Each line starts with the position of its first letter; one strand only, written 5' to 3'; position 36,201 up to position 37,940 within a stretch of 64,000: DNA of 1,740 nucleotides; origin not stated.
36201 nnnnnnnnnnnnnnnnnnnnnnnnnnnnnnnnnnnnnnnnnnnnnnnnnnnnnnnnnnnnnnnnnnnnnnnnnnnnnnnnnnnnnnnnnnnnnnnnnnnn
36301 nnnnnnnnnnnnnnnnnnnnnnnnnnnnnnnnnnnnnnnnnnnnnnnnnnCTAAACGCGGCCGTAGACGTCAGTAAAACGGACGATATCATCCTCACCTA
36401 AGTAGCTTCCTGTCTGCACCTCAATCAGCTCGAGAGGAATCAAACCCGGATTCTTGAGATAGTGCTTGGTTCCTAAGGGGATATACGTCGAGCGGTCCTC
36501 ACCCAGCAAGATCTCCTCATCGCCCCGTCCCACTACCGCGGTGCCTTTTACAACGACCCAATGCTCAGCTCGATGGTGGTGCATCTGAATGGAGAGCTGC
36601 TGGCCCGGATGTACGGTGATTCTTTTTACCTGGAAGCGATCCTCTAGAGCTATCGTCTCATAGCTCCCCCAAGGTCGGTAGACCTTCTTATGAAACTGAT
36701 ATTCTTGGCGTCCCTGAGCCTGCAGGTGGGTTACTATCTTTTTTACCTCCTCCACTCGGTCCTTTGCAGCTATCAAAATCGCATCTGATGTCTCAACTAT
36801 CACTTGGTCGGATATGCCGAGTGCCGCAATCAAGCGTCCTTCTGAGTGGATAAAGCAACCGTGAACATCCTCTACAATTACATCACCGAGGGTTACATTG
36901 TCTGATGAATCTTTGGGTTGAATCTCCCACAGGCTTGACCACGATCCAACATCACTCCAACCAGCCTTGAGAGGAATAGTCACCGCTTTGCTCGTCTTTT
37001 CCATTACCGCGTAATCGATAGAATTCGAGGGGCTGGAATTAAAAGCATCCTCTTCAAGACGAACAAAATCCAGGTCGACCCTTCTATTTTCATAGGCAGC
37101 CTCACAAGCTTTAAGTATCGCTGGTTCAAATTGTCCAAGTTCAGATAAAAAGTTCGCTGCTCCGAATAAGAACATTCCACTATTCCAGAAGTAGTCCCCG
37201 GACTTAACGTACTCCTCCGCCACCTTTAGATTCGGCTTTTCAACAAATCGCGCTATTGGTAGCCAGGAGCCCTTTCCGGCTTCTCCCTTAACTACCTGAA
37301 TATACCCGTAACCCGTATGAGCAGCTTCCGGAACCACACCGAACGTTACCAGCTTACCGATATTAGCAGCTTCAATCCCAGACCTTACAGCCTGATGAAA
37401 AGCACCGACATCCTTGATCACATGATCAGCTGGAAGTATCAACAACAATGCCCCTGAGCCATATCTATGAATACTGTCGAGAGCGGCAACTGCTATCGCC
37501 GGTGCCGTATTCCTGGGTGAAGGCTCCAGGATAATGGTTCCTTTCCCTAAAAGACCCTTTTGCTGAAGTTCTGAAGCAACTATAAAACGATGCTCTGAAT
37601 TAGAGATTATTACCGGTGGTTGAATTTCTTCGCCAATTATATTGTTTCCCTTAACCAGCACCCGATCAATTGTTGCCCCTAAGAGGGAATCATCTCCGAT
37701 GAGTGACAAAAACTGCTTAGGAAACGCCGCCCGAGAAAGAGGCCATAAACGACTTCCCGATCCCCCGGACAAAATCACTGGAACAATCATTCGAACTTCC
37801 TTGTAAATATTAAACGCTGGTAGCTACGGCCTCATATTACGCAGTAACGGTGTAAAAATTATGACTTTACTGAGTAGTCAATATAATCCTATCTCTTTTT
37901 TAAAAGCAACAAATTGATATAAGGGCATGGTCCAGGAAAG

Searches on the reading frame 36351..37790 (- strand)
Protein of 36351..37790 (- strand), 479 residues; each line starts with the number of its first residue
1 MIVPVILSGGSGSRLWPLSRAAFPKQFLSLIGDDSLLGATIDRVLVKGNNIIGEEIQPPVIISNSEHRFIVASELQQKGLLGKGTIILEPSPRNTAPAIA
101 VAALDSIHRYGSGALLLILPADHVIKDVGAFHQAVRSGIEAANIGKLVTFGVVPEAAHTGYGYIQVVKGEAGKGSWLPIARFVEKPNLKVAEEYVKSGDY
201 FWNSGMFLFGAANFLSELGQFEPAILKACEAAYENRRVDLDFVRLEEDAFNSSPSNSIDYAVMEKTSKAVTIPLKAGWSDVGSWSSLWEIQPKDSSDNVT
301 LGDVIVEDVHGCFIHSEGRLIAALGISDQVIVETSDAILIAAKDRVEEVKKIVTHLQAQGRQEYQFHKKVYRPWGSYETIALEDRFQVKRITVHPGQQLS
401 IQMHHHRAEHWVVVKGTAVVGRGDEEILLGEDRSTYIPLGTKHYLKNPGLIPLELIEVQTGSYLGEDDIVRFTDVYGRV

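Call 13: find_encoding_contigs(protein=window:36351-37790:-, flank=3000, max_places=6)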
Protein window:36351-37790:- (479 aa): 3 contigs read that carry it; 2 places shown.
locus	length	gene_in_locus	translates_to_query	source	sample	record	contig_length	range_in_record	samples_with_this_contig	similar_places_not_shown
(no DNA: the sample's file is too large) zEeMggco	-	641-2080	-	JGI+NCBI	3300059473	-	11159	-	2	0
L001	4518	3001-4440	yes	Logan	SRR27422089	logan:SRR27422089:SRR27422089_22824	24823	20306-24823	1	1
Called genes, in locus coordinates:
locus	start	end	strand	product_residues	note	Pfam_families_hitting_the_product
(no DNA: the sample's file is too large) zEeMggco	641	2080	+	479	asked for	PF00483:NTP_transferase, PF22640:ManC_GMP_beta-helix, PF01050:MannoseP_isomer, PF07883:Cupin_2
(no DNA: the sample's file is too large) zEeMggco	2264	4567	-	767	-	PF02706:Wzz (faint), PF13807:GNVR, PF01656:CbiA, PF09140:MipZ (weak), PF10609:ParA, PF13614:AAA_31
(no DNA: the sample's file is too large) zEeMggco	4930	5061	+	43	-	-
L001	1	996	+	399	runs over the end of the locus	PF06965:Na_H_antiport_1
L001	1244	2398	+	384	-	PF02563:Poly_export, PF10531:SLBB (faint), PF22461:SLBB_2 (weak)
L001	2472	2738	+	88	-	-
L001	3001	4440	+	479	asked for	PF00483:NTP_transferase, PF22640:ManC_GMP_beta-helix, PF01050:MannoseP_isomer, PF07883:Cupin_2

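Call 32: find_homologous_proteins(query=window:36351-37790:-, max_evalue=1e-50)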
Query window:36351-37790:- (479 aa): 8000 proteins with E <= 1e-50 among 8000 candidates; the best 120 are listed.
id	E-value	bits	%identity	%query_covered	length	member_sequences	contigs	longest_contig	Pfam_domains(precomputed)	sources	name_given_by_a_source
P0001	0.0e+0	1078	100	100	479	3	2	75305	PF00483.30,PF07883.18,PF22640.2,PF01050.25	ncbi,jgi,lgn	jgi:mannose-1-phosphate guanylyltransferase/mannose-6-phosphate isomerase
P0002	2.1e-291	985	90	100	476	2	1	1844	PF00483.30,PF07883.18,PF22640.2,PF01050.25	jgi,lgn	-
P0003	8.1e-288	973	90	100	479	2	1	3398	PF00483.30,PF07883.18,PF22640.2,PF01050.25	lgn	-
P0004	4.0e-278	941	86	100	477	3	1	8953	PF00483.30,PF07883.18,PF22640.2,PF01050.25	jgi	-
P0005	1.5e-231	787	-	-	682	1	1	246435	PF00483.30,PF07883.18,PF22640.2,PF12804.14,PF01050.25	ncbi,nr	ncbi:mannose-1-phosphate guanyltransferase [Escherichia coli]|nr:mannose-1-phosphate guanyltransfera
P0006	3.3e-228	776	72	100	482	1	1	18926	PF00483.30,PF07883.18,PF22640.2,PF01050.25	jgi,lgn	jgi:mannose-1-phosphate guanylyltransferase/mannose-6-phosphate isomerase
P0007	4.2e-227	773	73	100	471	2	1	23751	PF00483.30,PF07883.18,PF22640.2,PF01050.25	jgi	jgi:mannose-1-phosphate guanylyltransferase / mannose-6-phosphate isomerase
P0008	3.1e-211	720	-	-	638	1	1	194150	PF00483.30,PF07883.18,PF22640.2,PF12804.14,PF01050.25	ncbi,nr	ncbi:TPA: mannose-1-phosphate guanylyltransferase/mannose-6-phosphate isomerase [Escherichia coli]|n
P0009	2.9e-190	651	62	100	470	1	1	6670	PF00483.30,PF07883.18,PF22640.2,PF12804.14,PF01050.25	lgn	-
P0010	3.2e-190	651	62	100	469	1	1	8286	PF00483.30,PF07883.18,PF22640.2,PF12804.14,PF01050.25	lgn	-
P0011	4.7e-189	647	61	100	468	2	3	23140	PF00483.30,PF07883.18,PF22640.2,PF12804.14,PF01050.25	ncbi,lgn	-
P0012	1.0e-188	646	60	100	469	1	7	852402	PF00483.30,PF07883.18,PF22640.2,PF12804.14,PF01050.25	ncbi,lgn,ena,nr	ncbi:MAG: mannose-1-phosphate guanylyltransferase/mannose-6-phosphate isomerase [Hahellaceae bacteri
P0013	4.8e-188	644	62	100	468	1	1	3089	PF00483.30,PF07883.18,PF22640.2,PF01050.25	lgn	-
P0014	7.0e-188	643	61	100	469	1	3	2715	PF00483.30,PF07883.18,PF22640.2,PF12804.14,PF01050.25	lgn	-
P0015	1.1e-187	643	62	100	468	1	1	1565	PF00483.30,PF07883.18,PF22640.2,PF01050.25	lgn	-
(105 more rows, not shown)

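Call 33: find_encoding_contigs(protein=P0004, flank=6000, max_places=3)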
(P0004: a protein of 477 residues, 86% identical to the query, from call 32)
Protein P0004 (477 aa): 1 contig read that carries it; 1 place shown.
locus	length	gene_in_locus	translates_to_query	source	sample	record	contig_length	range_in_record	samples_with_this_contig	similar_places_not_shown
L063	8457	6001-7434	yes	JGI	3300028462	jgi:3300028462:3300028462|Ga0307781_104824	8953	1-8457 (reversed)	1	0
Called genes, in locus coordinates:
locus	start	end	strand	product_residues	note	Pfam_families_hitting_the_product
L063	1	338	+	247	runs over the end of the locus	PF00034:Cytochrom_C (weak), PF13442:Cytochrome_CBB3 (weak), PF00034:Cytochrom_C (weak), PF13442:Cytochrome_CBB3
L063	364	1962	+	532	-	PF00115:COX1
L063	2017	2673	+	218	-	PF00510:COX3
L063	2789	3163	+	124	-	PF03626:COX4_pro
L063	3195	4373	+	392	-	PF06965:Na_H_antiport_1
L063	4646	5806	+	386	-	PF02563:Poly_export, PF10531:SLBB (faint), PF22461:SLBB_2 (weak)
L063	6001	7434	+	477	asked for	PF00483:NTP_transferase, PF22640:ManC_GMP_beta-helix, PF01050:MannoseP_isomer, PF07883:Cupin_2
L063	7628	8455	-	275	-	?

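Call 34: find_encoding_contigs(protein=P0003, flank=6000, max_places=3)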
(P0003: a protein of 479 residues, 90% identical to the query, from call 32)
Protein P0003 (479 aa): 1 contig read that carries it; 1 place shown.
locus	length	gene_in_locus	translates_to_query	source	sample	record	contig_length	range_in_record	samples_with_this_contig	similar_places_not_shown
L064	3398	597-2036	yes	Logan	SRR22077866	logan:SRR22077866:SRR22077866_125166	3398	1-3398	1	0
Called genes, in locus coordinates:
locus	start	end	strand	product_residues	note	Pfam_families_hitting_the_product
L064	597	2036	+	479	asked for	PF00483:NTP_transferase, PF22640:ManC_GMP_beta-helix, PF01050:MannoseP_isomer, PF07883:Cupin_2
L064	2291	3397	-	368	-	?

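Call 35: find_encoding_contigs(protein=P0007, flank=6000, max_places=3)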
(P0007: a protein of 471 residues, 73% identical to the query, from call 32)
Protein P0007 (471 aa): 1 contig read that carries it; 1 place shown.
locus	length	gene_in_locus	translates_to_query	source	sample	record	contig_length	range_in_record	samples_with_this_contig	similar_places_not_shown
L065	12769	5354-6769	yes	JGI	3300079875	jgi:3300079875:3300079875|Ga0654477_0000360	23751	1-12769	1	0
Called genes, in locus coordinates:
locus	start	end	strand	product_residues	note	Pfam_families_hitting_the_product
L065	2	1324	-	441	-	?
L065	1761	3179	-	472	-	PF00899:ThiF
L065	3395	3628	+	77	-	-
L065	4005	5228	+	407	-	PF02563:Poly_export, PF22461:SLBB_2 (weak), PF10531:SLBB (weak), PF22461:SLBB_2 (weak)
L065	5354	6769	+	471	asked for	PF00483:NTP_transferase, PF22640:ManC_GMP_beta-helix, PF01050:MannoseP_isomer, PF07883:Cupin_2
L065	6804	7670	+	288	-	PF00459:Inositol_P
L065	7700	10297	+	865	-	PF00989:PAS, PF13426:PAS_9, PF08447:PAS_3, PF08448:PAS_4, PF00989:PAS (weak), PF13188:PAS_8 (weak), PF08447:PAS_3, PF07536:HWE_HK, +1 more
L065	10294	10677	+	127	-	PF00072:Response_reg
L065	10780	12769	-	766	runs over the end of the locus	PF02706:Wzz (weak), PF13807:GNVR (weak), PF01656:CbiA, PF09140:MipZ (weak), PF10609:ParA, PF13614:AAA_31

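Call 38: list_cluster_members(proteins=[P0001])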
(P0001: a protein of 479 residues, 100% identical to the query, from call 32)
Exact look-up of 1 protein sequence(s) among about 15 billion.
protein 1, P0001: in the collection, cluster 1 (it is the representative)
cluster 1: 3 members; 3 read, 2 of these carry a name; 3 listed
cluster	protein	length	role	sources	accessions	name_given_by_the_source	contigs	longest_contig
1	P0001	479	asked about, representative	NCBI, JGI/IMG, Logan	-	mannose-1-phosphate guanylyltransferase/mannose-6-phosphate isomerase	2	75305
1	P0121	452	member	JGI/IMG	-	mannose-1-phosphate guanylyltransferase/mannose-6-phosphate isomerase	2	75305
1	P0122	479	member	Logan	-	-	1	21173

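Call 61: find_encoding_contigs(protein=P0002, flank=3000, max_places=2)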
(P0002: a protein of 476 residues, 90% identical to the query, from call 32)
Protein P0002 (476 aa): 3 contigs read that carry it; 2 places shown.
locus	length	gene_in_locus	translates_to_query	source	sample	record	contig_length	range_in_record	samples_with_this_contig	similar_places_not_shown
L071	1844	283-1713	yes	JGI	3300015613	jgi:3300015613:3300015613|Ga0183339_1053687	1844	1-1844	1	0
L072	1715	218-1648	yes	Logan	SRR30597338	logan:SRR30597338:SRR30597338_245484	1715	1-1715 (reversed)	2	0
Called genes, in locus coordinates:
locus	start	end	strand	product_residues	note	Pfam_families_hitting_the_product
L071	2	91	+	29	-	?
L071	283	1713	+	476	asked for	PF00483:NTP_transferase, PF22640:ManC_GMP_beta-helix, PF01050:MannoseP_isomer, PF07883:Cupin_2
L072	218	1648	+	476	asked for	PF00483:NTP_transferase, PF22640:ManC_GMP_beta-helix, PF01050:MannoseP_isomer, PF07883:Cupin_2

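Call 62: find_encoding_contigs(protein=P0006, flank=8000, max_places=2)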
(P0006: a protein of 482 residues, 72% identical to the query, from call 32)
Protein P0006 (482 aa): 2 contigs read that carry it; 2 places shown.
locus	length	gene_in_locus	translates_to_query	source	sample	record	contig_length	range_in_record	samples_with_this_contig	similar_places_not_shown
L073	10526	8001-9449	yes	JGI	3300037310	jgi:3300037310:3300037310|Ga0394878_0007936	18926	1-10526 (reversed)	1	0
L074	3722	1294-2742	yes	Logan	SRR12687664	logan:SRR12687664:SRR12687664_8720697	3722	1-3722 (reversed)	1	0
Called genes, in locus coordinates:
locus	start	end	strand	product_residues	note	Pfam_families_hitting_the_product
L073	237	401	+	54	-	-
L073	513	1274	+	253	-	-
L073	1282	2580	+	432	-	PF02790:COX2_TM, PF00116:COX2, PF00034:Cytochrom_C (weak), PF13442:Cytochrome_CBB3 (weak), PF00034:Cytochrom_C, PF13442:Cytochrome_CBB3 (weak)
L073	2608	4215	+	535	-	PF00115:COX1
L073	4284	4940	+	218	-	PF00510:COX3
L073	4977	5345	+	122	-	PF03626:COX4_pro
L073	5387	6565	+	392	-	PF06965:Na_H_antiport_1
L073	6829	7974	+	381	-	PF02563:Poly_export, PF10531:SLBB (faint), PF22461:SLBB_2 (weak)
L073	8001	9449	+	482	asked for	PF00483:NTP_transferase, PF22640:ManC_GMP_beta-helix, PF01050:MannoseP_isomer, PF07883:Cupin_2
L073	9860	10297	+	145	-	-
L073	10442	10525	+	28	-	?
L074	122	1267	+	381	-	PF02563:Poly_export, PF10531:SLBB (faint), PF22461:SLBB_2 (weak)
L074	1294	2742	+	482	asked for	PF00483:NTP_transferase, PF22640:ManC_GMP_beta-helix, PF01050:MannoseP_isomer, PF07883:Cupin_2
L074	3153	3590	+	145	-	-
